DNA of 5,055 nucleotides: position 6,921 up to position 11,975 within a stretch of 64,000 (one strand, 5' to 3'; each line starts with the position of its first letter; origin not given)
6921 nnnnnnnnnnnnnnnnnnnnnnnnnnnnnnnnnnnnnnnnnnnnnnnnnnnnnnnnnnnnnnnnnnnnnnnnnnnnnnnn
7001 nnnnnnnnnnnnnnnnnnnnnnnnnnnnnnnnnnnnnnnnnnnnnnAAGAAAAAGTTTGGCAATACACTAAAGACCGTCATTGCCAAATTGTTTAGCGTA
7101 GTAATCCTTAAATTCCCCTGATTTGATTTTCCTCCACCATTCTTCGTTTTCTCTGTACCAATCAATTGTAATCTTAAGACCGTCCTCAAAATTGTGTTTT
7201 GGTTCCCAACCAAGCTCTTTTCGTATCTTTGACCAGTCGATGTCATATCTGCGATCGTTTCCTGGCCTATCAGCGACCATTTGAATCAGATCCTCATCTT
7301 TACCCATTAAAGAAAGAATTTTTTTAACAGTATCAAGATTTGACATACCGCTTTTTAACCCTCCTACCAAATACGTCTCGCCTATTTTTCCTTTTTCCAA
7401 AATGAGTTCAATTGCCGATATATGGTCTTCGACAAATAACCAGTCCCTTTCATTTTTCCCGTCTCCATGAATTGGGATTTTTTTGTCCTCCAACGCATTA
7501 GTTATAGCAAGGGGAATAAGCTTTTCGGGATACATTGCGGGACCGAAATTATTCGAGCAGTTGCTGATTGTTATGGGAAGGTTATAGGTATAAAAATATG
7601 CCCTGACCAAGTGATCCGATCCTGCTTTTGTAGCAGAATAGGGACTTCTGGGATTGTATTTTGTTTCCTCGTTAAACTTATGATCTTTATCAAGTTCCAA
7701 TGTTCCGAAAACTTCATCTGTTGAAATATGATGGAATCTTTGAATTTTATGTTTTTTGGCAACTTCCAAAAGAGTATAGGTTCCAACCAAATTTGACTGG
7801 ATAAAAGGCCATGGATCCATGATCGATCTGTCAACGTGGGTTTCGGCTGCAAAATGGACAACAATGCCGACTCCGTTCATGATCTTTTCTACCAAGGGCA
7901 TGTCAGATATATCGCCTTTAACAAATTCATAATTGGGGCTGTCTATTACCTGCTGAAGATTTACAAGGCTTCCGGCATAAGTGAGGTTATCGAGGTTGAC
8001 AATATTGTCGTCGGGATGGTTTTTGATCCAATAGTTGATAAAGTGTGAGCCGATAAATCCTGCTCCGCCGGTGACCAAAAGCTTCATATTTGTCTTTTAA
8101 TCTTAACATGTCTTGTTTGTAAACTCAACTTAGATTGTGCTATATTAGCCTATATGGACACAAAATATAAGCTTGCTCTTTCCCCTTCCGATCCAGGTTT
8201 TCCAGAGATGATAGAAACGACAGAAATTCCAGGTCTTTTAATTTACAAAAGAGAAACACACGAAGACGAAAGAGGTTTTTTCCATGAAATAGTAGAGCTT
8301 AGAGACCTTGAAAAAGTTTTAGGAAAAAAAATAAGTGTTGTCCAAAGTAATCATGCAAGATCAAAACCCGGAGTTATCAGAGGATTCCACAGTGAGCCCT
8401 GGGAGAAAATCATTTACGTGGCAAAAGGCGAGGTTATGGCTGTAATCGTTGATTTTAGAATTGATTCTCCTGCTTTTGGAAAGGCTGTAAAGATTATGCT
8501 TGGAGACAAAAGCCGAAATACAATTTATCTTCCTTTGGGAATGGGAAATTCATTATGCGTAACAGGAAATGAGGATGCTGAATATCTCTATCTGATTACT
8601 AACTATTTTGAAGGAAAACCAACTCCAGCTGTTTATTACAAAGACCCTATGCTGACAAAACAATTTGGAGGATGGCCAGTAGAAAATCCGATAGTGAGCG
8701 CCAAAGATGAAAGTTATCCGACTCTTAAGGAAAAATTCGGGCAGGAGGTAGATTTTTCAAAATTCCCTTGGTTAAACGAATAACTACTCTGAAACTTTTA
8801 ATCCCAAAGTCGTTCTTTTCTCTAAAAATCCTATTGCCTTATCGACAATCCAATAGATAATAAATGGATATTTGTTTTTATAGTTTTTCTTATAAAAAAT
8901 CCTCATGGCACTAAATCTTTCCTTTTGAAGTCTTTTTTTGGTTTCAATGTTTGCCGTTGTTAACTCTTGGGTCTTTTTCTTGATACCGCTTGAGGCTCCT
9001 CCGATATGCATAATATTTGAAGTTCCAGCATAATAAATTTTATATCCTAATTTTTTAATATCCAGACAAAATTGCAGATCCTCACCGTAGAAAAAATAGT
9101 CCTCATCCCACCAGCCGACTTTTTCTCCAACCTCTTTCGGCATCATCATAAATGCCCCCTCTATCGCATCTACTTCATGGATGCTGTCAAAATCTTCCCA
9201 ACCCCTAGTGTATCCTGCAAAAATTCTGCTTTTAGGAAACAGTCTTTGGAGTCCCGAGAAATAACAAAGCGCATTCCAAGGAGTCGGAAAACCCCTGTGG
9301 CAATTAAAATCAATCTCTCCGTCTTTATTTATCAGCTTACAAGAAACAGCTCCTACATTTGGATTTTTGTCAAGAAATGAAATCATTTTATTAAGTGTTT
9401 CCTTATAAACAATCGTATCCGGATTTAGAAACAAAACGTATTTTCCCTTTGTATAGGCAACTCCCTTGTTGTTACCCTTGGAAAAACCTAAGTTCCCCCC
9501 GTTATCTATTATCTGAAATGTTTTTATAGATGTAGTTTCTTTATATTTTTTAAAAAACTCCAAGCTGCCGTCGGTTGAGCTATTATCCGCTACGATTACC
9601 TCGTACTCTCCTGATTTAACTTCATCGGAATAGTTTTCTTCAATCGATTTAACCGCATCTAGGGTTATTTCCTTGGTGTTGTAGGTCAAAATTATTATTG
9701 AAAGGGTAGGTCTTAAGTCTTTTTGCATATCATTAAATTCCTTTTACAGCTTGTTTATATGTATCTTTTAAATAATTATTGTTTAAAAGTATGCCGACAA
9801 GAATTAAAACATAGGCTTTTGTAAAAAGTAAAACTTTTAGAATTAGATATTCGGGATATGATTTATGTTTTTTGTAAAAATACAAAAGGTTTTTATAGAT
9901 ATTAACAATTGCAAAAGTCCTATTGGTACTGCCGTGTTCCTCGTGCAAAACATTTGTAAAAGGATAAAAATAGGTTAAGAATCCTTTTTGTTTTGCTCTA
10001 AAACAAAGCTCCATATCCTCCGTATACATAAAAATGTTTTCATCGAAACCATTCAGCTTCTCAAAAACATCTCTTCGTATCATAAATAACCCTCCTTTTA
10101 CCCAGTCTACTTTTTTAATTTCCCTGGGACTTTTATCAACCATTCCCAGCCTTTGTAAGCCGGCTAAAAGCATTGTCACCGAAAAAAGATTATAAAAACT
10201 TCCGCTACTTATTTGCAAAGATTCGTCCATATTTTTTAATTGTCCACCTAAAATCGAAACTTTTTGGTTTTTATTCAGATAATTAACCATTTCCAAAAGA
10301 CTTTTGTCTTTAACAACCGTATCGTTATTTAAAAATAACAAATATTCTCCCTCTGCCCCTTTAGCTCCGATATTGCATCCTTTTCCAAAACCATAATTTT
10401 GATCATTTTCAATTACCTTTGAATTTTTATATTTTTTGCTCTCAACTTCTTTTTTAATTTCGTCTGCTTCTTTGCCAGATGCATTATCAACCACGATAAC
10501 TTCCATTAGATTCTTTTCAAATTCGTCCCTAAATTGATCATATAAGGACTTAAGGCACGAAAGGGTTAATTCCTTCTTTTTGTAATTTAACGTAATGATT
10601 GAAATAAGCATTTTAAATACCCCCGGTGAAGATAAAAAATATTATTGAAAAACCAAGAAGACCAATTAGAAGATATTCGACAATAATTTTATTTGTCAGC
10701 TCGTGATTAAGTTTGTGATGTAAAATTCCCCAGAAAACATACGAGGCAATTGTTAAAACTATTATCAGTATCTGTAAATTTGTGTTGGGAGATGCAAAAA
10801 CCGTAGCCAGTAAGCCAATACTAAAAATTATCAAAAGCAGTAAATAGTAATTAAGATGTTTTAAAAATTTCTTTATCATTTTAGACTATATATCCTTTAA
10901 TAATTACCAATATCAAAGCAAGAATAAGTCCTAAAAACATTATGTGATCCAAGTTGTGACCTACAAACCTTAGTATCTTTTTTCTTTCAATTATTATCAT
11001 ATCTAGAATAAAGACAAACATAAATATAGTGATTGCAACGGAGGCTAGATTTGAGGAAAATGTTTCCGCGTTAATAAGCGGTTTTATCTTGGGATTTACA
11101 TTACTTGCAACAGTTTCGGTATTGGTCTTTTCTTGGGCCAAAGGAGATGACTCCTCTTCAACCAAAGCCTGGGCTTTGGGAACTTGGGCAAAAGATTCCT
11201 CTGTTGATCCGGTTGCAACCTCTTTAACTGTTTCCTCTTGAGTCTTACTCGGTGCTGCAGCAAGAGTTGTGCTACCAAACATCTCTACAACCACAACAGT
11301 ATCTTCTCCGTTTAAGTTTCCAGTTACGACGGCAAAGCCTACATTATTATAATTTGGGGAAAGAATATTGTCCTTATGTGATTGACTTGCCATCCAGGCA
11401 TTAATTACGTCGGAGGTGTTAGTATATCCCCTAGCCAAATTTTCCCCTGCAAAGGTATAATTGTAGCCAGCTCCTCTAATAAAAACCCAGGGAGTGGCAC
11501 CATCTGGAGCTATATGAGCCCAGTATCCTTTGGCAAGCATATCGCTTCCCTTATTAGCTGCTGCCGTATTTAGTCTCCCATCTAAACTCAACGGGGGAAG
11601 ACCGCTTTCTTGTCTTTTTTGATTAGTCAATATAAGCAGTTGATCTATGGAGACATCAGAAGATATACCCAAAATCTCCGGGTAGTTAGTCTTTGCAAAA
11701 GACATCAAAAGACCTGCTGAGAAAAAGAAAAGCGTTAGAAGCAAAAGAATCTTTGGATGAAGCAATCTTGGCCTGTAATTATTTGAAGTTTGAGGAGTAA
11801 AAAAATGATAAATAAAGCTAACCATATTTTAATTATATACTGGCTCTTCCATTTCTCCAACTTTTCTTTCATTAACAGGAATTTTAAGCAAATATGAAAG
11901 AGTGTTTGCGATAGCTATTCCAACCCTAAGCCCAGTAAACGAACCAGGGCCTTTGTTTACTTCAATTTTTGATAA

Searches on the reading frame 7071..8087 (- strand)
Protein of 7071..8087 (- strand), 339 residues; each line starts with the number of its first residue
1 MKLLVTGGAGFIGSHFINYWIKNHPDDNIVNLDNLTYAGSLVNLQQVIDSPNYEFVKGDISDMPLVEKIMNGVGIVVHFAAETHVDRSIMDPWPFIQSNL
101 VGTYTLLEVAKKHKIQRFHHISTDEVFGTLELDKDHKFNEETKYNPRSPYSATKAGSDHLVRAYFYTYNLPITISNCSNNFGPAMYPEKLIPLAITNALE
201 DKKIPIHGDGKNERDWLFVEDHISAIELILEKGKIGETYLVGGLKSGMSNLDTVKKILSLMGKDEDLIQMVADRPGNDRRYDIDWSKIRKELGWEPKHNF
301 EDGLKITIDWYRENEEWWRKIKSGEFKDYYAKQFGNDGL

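Call 5: search_protein_families(library=pfam, proteins=[window:7071-8087:-], max_evalue=0.01)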
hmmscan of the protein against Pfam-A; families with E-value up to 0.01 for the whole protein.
window:7071-8087:- (339 aa): 8 families
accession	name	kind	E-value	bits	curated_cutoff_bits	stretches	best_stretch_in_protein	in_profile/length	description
PF16363.11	GDP_Man_Dehyd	-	8.1e-78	262.6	27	1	4-306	1-331/332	GDP-mannose 4,6 dehydratase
PF01370.27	Epimerase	-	1.6e-59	201.7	20.9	1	4-242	2-240/240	NAD dependent epimerase/dehydratase family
PF01073.25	3Beta_HSD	-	7.4e-18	65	22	1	4-163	1-159/280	3-beta hydroxysteroid dehydrogenase/isomerase family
PF07993.18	NAD_binding_4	-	2.6e-16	60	20.1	1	5-179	1-206/258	Male sterility protein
PF02719.21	Polysacc_synt_2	-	1.2e-15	57.9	20.2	1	3-125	1-130/293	Polysaccharide biosynthesis protein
PF04321.23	RmlD_sub_bind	-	2.1e-11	43.9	27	1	1-166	1-141/287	RmlD substrate binding domain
PF13460.12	NAD_binding_10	-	3.9e-06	27.3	27.2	1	43-163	31-133/184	NAD(P)H-binding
PF05368.20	NmrA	-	0.0054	16.8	27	0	2-118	4-102/298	NmrA-like family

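Call 6: search_protein_families(library=ncbifam, proteins=[window:7071-8087:-], max_evalue=0.001)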
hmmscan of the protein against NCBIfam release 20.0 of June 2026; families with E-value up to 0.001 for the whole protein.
window:7071-8087:- (339 aa): 26 families (the best 25 are shown)
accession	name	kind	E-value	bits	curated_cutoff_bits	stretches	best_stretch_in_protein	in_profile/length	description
TIGR01181.1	dTDP_gluc_dehyt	equivalog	5.1e-140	466.1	365.1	1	2-321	1-321/321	dTDP-glucose 4,6-dehydratase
NF007490.0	PRK10084.1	subfamily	3.4e-109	365.2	649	1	1-332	1-355/361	dTDP-glucose 4,6-dehydratase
NF007582.0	PRK10217.1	equivalog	3.6e-104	348.7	698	1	2-327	3-347/355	dTDP-glucose 4,6-dehydratase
TIGR04180.1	EDH_00030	hypoth_equivalog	1.4e-43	149.1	475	1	4-298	2-296/297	NAD-dependent 4,6-dehydratase LegB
TIGR01179.1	galE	equivalog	4.3e-36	124.4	262.3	1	2-315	1-329/332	UDP-glucose 4-epimerase GalE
TIGR02622.1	CDP_4_6_dhtase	equivalog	7e-25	87.9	278.45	1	2-314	6-333/352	CDP-glucose 4,6-dehydratase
TIGR03466.1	HpnA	hypoth_equivalog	2.7e-21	75.8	367.65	1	1-259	1-244/327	hopanoid-associated sugar epimerase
NF011728.1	PRK15181.1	equivalog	1e-20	74.1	760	1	3-313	18-339/348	Vi polysaccharide biosynthesis UDP-N-acetylglucosaminuronic acid C-4 epimerase TviC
NF007956.0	PRK10675.1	subfamily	1.5e-20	73.6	394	1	1-155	1-154/338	UDP-glucose 4-epimerase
TIGR02197.1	heptose_epim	equivalog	1.2e-16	60.8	274.6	1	3-313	1-315/316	ADP-glyceromanno-heptose 6-epimerase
TIGR01472.1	gmd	equivalog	5.4e-14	52.1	415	1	56-242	59-250/342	GDP-mannose 4,6-dehydratase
TIGR03589.1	PseB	equivalog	1.5e-13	50.4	407.75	1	3-132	7-134/324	UDP-N-acetylglucosamine 4,6-dehydratase (inverting)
NF042422.1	oxyalk_red_OleD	equivalog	5.4e-13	49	580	1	1-225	1-210/329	2-alkyl-3-oxoalkanoate reductase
NF052578.1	StrlDmthSdmBMthl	equivalog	5.5e-13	49.4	600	1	45-251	37-237/328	sterol demethylase protein SdmB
NF043036.1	ErythonDh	equivalog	1.5e-12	47.3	325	1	1-164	1-163/321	D-erythronate dehydrogenase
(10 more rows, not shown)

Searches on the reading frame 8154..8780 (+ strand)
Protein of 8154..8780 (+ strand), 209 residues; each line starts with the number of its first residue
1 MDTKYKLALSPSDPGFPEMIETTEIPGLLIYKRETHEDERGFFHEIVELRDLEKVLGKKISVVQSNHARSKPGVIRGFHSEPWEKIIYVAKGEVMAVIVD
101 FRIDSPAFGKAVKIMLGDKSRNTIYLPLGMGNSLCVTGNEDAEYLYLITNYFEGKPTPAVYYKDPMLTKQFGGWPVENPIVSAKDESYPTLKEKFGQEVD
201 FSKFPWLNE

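Call 5: search_protein_families(library=pfam, proteins=[window:8154-8780:+], max_evalue=0.01)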
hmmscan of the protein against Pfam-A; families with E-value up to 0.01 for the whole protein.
window:8154-8780:+ (209 aa): 1 family
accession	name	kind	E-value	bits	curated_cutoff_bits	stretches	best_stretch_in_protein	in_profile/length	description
PF00908.23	dTDP_sugar_isom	-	2.2e-37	128.8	27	1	23-193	2-168/168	dTDP-4-dehydrorhamnose 3,5-epimerase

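Call 6: search_protein_families(library=ncbifam, proteins=[window:8154-8780:+], max_evalue=0.001)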
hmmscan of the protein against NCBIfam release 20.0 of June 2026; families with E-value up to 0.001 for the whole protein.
window:8154-8780:+ (209 aa): 1 family
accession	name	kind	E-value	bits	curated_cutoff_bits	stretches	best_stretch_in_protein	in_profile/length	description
TIGR01221.1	rmlC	equivalog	9.9e-34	116.7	155.75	1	21-193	3-174/176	dTDP-4-dehydrorhamnose 3,5-epimerase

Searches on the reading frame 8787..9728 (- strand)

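Call 32: search_protein_families(library=pfam, proteins=[window:8787-9728:-], max_evalue=0.001)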
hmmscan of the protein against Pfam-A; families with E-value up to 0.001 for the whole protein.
window:8787-9728:- (314 aa): 5 families
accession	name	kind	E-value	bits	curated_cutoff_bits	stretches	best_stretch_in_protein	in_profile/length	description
PF00535.33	Glycos_transf_2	-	3.5e-25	89.3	23.3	1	10-173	1-155/168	Glycosyl transferase family 2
PF13641.12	Glyco_tranf_2_3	-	5.7e-11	43.3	27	1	7-243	1-213/230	Glycosyltransferase like family 2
PF13712.12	Glyco_tranf_2_5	-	1.2e-08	35.4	27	0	181-234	130-180/210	Glycosyltransferase like family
PF13632.12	Glyco_trans_2_3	-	3.4e-08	34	27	1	97-244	1-125/198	Glycosyl transferase family group 2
PF10111.15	Glyco_tranf_2_2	-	9.7e-06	25.7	27.3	1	10-119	1-106/276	Glycosyltransferase like family 2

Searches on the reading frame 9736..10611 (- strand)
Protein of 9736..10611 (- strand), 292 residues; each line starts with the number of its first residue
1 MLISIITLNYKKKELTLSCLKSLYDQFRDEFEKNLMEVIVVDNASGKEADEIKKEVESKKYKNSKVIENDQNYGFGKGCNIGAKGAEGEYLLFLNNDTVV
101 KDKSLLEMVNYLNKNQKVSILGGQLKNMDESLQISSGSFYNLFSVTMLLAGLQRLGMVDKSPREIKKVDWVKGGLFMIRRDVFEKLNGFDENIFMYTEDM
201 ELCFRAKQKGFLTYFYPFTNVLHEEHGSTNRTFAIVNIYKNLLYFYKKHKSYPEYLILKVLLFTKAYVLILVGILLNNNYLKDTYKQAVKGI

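Call 32: search_protein_families(library=pfam, proteins=[window:9736-10611:-], max_evalue=0.001)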
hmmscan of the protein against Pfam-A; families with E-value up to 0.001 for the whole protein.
window:9736-10611:- (292 aa): 6 families
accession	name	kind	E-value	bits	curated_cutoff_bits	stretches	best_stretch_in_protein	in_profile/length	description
PF00535.33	Glycos_transf_2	-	3.1e-23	83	23.3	1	4-186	1-167/168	Glycosyl transferase family 2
PF13641.12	Glyco_tranf_2_3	-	1.9e-12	48.2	27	1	9-226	9-213/230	Glycosyltransferase like family 2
PF10111.15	Glyco_tranf_2_2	-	6.9e-10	39.3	27.3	1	31-207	26-200/276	Glycosyltransferase like family 2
PF13632.12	Glyco_trans_2_3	-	9.7e-10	39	27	1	91-233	2-132/198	Glycosyl transferase family group 2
PF13712.12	Glyco_tranf_2_5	-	7.4e-07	29.5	27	1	51-215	17-179/210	Glycosyltransferase like family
PF02709.20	Glyco_transf_7C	-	1.2e-05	25.3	23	1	172-226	20-77/78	N-terminal domain of galactosyltransferase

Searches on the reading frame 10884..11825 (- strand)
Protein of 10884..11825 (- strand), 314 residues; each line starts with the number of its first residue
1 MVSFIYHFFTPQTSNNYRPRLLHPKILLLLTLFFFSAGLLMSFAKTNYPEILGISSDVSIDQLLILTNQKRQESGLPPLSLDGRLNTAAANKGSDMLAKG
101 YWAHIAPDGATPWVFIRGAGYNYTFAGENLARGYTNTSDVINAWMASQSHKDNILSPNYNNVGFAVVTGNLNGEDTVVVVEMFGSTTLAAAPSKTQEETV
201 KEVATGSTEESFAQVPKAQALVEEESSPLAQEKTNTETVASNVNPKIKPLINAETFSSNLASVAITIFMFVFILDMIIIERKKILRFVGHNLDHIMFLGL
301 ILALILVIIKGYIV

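Call 32: search_protein_families(library=pfam, proteins=[window:10884-11825:-], max_evalue=0.001)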
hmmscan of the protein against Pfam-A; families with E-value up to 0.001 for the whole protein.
window:10884-11825:- (314 aa): 1 family
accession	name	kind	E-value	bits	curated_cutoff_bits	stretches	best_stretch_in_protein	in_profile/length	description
PF00188.32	CAP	-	7.2e-17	62.7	21.1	1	66-179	3-114/117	Cysteine-rich secretory protein family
